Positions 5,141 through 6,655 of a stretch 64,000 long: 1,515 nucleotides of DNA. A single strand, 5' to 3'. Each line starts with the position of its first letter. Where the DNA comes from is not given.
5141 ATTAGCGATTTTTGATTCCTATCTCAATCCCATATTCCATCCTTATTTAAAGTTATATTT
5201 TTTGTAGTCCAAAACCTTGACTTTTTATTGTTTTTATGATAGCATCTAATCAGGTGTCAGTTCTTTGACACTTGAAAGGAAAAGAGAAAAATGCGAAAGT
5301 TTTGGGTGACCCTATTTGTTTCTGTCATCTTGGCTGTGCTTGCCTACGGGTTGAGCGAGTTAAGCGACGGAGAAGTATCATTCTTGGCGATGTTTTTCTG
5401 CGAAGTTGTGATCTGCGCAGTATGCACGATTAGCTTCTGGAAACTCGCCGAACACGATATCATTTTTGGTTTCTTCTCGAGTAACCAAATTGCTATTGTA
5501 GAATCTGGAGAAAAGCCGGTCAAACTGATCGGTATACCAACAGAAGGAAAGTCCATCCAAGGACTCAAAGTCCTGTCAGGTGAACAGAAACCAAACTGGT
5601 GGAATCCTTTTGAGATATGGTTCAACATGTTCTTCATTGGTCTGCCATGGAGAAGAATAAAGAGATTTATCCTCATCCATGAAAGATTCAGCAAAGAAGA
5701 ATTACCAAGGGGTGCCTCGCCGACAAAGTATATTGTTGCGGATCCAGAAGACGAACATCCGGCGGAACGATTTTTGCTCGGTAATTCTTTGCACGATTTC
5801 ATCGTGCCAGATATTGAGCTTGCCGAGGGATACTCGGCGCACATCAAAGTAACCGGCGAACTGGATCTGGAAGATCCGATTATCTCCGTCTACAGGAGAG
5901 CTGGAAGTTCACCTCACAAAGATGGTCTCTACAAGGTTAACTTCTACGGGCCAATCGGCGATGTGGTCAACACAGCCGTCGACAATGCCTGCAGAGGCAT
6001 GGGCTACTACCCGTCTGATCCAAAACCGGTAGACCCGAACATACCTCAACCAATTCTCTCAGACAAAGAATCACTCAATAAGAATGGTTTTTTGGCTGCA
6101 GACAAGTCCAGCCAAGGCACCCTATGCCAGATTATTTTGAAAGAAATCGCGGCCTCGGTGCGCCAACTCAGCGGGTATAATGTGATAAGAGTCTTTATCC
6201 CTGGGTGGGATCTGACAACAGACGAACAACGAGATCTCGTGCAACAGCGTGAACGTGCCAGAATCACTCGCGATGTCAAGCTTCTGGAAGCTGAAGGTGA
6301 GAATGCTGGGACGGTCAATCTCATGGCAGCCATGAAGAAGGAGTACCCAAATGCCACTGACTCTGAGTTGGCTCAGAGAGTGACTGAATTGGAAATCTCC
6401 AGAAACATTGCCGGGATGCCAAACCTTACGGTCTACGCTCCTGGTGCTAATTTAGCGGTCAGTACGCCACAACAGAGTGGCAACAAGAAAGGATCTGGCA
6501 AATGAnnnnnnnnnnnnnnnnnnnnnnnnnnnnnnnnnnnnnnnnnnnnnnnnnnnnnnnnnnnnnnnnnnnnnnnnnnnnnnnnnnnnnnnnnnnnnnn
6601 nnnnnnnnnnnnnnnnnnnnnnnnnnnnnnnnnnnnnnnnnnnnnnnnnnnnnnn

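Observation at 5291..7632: Translationally coupled SPFH-like membrane protein and 4-TM SLT/lysozyme-like protein with Glu-to-Gln at the catalytic position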

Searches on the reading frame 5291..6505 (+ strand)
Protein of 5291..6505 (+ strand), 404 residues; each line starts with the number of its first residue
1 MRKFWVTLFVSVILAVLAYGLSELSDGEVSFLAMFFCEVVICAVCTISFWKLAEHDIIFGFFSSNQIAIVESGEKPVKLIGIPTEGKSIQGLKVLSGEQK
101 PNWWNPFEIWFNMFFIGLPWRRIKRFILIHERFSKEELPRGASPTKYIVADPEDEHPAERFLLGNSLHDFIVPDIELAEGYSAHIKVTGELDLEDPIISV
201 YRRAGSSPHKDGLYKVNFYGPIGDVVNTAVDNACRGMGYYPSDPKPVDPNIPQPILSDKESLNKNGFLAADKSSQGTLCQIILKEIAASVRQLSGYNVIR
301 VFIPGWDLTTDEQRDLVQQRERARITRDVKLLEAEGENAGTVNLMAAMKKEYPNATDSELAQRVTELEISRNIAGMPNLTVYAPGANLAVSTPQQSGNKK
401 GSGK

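Call 3: search_protein_families(library=pfam, proteins=[window:5291-6505:+], max_evalue=1)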
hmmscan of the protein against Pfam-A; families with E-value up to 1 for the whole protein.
window:5291-6505:+ (404 aa): 0 families

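Call 4: search_protein_families(library=ncbifam, proteins=[window:5291-6505:+], max_evalue=1)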
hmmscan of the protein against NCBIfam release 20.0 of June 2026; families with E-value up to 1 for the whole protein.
window:5291-6505:+ (404 aa): 1 family
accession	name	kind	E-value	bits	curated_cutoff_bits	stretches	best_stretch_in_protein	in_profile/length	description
NF052503.1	VP0952_fam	equivalog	0.095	12.1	80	1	6-66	6-66/245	VP0952 family biofilm-associated protein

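Call 8: search_solved_structures(query=window:5291-6505:+, max_evalue=10, show_alignments=2)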
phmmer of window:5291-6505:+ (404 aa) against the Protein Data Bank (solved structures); distinct sequences matched with E-value up to 10: 6.
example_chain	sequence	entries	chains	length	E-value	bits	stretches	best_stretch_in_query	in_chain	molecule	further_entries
1e8a_A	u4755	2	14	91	0.23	13.2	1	271-317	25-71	S100A12 | CALGRANULIN C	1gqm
2m9g_A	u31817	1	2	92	0.24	13.2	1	271-317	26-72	Protein S100-A12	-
2wce_A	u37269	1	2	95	0.24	13.2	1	271-317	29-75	PROTEIN S100-A12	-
1odb_A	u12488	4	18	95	0.26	13.1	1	271-317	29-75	CALGRANULIN C | PROTEIN S100-A12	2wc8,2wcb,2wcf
3p42_A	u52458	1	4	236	0.36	12.6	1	140-202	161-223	Predicted protein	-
1mwy_A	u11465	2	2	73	0.93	11.2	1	276-324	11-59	ZntA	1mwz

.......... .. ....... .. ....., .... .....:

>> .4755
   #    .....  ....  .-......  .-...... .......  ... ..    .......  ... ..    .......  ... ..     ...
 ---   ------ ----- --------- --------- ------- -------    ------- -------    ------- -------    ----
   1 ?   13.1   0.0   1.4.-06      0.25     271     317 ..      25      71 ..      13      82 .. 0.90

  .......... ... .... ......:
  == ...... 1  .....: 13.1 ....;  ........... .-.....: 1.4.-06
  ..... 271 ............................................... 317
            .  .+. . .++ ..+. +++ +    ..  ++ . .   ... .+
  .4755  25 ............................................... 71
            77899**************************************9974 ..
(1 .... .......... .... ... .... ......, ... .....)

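Call 11: find_homologous_proteins(query=window:5291-6505:+, max_evalue=0.001)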
Query window:5291-6505:+ (404 aa): 2 proteins with E <= 0.001 among 4413 candidates.
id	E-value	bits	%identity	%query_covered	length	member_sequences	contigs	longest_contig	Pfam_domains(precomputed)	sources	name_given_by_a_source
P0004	4.3e-108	380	50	91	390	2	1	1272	-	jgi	jgi:hypothetical protein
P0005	8.7e-100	352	44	98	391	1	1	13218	-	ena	-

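Call 12: search_protein_families(library=pfam, proteins=[P0004, P0005], max_evalue=10)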
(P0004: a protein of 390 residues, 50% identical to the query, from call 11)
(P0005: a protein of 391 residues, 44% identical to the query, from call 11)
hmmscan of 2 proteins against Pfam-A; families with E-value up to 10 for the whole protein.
P0004 (390 aa): 0 families

P0005 (391 aa): 2 families
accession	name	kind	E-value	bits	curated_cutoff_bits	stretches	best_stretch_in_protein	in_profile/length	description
PF16494.10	Na_Ca_ex_C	-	0.26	12.2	25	1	304-352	52-96/137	C-terminal extension of sodium/calcium exchanger domain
PF09164.15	VitD-bind_III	-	0.27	11.7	27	1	332-354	18-40/65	Vitamin D binding protein, domain III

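Call 35: find_homologous_proteins(query=A2, max_evalue=0.001)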
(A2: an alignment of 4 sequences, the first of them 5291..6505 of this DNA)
Query A2 (4 sequences) (404 aa, profile of the alignment): 3 proteins with E <= 0.001 among 8000 candidates.
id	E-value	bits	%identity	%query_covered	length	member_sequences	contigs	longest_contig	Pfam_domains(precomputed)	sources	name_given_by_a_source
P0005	5.0e-192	656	44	98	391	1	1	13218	-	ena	-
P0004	1.9e-182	625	50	91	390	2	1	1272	-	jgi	jgi:hypothetical protein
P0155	3.7e-141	489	23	95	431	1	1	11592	-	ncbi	-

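Call 42: search_protein_families(library=pfam, proteins=[P0155], max_evalue=1)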
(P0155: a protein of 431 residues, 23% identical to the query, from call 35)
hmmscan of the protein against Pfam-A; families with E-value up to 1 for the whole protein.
P0155 (431 aa): 0 families

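Call 47: predict_structure(alignment_id=A4)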
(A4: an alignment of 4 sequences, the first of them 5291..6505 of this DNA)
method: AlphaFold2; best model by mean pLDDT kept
length: 404 residues; sequences in the alignment: 4
mean_pLDDT: 39.6   pTM: 0.22
mean pLDDT of the five models: 39.6, 38.8, 36.1, 36.1, 35.2
residues with pLDDT >= 90: 0; 70-90: 8; 50-70: 80; < 50: 316
segments of 3 or more residues with pLDDT < 50: 1-3, 51-282, 288-314, 328-340, 370-404
pLDDT, mean of each block of 10 residues (from residue 1): 57 69 60 67 62 39 27 27 27 29 32 27 27 33 33 30 29 36 40 30 25 27 35 35 37 31 28 38 49 41 43 49 49 44 62 64 55 36 26 32 31
secondary structure, 60 per line:
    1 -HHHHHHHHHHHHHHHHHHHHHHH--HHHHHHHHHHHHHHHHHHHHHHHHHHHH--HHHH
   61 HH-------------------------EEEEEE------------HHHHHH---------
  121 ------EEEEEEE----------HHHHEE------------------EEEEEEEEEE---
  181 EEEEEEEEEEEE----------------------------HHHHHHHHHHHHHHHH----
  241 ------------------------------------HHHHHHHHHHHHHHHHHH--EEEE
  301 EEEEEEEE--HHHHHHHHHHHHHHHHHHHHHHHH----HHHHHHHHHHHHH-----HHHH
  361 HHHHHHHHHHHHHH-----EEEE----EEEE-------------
elements in order: H2-24 H27-54 H57-62 E88-93 H106-111 E127-133 H144-147 E168-177 E181-192 H221-236 H277-294 E297-308 H311-334 H339-351 H357-374 E380-383 E388-391

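Call 49: search_solved_structures(query=A5, max_evalue=10, show_alignments=3)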
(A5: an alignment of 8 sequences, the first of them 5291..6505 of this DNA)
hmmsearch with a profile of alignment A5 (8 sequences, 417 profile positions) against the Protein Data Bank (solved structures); distinct sequences matched with E-value up to 10: 22.
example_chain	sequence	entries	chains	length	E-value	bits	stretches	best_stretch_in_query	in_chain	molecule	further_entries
3bk6_A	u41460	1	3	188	3.2e-06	29.5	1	187-337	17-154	PH stomatin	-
9wmj_A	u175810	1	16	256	1.5e-05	27.3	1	266-345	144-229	Stomatin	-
9wkz_A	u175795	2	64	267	1.8e-05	27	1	266-345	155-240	Stomatin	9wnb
9z7u_F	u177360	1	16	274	1.9e-05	26.9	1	266-345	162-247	Stomatin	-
9oh9_A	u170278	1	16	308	2.1e-05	26.8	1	266-345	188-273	Stomatin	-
4fvf_A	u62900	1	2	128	0.015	17.4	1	260-310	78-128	Stomatin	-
4fvg_A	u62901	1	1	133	0.015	17.4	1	260-310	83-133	Stomatin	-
4fvj_A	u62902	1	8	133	0.016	17.3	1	260-310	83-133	Stomatin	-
4lin_A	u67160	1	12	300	0.039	16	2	326-396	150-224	Tail needle protein gp26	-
8rrh_A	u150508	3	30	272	0.33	13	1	257-359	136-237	Prohibitin 1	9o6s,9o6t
2poh_A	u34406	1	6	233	0.35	12.9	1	326-396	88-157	Head completion protein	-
4zkp_A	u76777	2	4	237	0.35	12.9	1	326-393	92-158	Tail needle protein gp26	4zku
3c9i_A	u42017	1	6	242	0.36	12.9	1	326-396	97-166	Tail needle protein gp26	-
9unl_E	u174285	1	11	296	0.37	12.8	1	257-359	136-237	Prohibitin 1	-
9o9z_A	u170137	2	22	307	0.42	12.6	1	257-359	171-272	Prohibitin 1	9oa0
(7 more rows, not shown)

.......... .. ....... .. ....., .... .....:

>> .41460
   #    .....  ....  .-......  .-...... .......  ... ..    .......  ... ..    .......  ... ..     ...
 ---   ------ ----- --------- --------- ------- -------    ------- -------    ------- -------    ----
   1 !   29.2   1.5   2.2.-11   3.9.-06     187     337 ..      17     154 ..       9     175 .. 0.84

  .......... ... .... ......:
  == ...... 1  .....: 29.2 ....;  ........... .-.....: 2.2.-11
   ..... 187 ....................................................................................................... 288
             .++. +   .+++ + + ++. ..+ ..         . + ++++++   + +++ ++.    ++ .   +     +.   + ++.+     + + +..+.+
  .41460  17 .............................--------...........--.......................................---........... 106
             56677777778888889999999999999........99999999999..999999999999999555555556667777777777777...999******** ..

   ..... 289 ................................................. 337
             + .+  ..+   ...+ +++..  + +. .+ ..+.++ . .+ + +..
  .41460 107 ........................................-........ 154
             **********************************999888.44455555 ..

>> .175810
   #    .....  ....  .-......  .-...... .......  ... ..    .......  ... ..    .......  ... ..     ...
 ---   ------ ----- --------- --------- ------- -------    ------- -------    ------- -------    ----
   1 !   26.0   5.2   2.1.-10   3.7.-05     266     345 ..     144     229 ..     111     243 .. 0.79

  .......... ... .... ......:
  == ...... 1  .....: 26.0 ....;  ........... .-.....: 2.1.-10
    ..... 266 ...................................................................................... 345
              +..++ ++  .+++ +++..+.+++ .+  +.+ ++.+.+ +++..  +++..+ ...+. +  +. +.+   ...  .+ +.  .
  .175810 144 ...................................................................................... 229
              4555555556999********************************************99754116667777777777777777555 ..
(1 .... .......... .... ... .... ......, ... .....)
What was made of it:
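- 5291..6505 (+): Gene A: 404-aa membrane-anchored, highly divergent SPFH/Band 7 (stomatin-like) protein. The 8-sequence family profile hits PH stomatin 3bk6 at E=3.2e-6 (call 49).
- On SPFH / Band 7 (PF01145): The 8-sequence profile hits PH stomatin at E=3.2e-6 and human stomatin at about 1.5e-5 (call 49).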

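Call 50: search_protein_families(library=pfam, alignment_id=A5, max_evalue=1)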
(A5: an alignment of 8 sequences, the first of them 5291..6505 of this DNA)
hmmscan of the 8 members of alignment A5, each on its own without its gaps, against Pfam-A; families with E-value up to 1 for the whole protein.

A. member 1, window:5291-6505:+ (404 aa): 0 families

B. families by the number of members that match (of 8 scanned): 5 families
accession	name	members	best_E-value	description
PF01145.31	Band_7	4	3.7e-07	SPFH domain / Band 7 family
PF10498.14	IFT57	1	0.068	Intra-flagellar transport protein 57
PF05103.18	DivIVA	1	0.086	DivIVA protein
PF16494.10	Na_Ca_ex_C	1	0.26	C-terminal extension of sodium/calcium exchanger domain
PF09164.15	VitD-bind_III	1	0.27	Vitamin D binding protein, domain III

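Call 71: search_solved_structures(query=A4, max_evalue=10, show_alignments=2)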
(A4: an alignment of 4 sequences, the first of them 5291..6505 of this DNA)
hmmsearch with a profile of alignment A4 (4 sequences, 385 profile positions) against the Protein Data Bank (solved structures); distinct sequences matched with E-value up to 10: 0.
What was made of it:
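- On SPFH / Band 7 (PF01145): The window protein A has no hit (calls 3, 50), and the A4 subfamily profile has no PDB hit (call 71).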
